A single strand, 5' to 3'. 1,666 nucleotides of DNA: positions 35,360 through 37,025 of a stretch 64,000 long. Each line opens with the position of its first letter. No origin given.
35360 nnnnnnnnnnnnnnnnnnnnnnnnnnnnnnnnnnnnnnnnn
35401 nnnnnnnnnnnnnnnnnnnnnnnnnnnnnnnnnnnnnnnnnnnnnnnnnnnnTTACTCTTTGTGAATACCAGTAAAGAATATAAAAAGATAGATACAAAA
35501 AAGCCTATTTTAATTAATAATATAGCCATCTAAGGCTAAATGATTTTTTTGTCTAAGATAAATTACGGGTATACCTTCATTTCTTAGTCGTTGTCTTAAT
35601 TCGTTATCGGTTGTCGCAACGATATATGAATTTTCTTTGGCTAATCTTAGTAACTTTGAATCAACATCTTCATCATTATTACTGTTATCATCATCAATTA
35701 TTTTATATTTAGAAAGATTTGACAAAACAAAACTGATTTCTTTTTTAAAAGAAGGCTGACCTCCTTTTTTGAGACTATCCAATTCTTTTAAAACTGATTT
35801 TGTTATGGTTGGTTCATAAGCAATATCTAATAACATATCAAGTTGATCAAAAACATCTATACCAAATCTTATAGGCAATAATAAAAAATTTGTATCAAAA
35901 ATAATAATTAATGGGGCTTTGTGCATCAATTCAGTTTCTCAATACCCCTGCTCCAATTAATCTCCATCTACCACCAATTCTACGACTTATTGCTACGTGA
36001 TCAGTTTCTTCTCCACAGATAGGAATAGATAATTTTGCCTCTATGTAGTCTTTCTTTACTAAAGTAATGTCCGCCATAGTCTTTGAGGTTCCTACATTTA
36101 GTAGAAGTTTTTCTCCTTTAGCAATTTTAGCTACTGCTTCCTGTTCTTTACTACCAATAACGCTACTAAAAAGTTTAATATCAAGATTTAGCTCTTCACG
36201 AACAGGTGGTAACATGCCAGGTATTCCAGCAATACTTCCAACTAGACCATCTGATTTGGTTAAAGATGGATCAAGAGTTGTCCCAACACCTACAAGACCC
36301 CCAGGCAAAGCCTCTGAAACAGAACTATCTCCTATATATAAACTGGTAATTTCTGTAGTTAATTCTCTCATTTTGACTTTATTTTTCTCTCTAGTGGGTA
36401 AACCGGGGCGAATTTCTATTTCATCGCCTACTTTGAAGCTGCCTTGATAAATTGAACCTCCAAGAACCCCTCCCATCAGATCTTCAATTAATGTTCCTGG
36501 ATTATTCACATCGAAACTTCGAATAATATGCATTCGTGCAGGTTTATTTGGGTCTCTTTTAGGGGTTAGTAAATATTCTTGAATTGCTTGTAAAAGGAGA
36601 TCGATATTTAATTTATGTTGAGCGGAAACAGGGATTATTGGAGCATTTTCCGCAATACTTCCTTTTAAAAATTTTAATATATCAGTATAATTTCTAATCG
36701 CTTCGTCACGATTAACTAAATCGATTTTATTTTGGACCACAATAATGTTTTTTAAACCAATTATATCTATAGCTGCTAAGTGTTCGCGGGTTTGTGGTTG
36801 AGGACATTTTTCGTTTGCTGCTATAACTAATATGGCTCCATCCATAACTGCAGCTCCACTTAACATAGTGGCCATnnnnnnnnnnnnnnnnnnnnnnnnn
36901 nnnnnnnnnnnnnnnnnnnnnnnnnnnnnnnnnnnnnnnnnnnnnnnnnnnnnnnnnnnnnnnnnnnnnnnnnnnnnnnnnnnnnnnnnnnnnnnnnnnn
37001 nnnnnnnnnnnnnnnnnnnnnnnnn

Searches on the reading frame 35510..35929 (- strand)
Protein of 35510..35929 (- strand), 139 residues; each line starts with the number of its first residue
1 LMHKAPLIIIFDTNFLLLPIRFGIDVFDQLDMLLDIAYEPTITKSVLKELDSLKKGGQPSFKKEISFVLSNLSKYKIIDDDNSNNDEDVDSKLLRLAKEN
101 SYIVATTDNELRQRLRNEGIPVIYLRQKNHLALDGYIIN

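Call 3: search_protein_families(library=pfam, proteins=[window:35510-35929:-], max_evalue=0.01)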
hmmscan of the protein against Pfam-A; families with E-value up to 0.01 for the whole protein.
window:35510-35929:- (139 aa): 2 families
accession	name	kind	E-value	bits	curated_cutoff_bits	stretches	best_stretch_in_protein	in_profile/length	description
PF18477.7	PIN_9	-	2.8e-22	79.6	26.3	1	9-128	1-116/116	PIN like domain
PF04900.18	Fcf1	-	1.9e-08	35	21.4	1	34-128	3-93/99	Fcf1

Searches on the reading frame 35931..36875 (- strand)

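Call 3: search_protein_families(library=pfam, proteins=[window:35931-36875:-], max_evalue=0.01)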
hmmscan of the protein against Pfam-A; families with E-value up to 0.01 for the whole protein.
window:35931-36875:- (314 aa): 5 families
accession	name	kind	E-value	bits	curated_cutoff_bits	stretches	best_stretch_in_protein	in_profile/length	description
PF09173.17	eIF2_C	-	2.9e-27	95.1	22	1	228-311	2-85/86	Initiation factor eIF2 gamma, C terminal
PF00009.33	GTP_EFTU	-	1.3e-16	61.2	26.5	1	3-102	85-186/188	Elongation factor Tu GTP binding domain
PF03144.31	GTP_EFTU_D2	-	3.2e-10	40.7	30.3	1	135-203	1-62/73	Elongation factor Tu domain 2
PF16897.10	MMR_HSR1_Xtn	-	0.00044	20.6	35.2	1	43-102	57-104/106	C-terminal region of MMR_HSR1 domain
PF03193.22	RsgA_GTPase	-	0.0074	16.6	30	0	8-99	20-105/174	RsgA GTPase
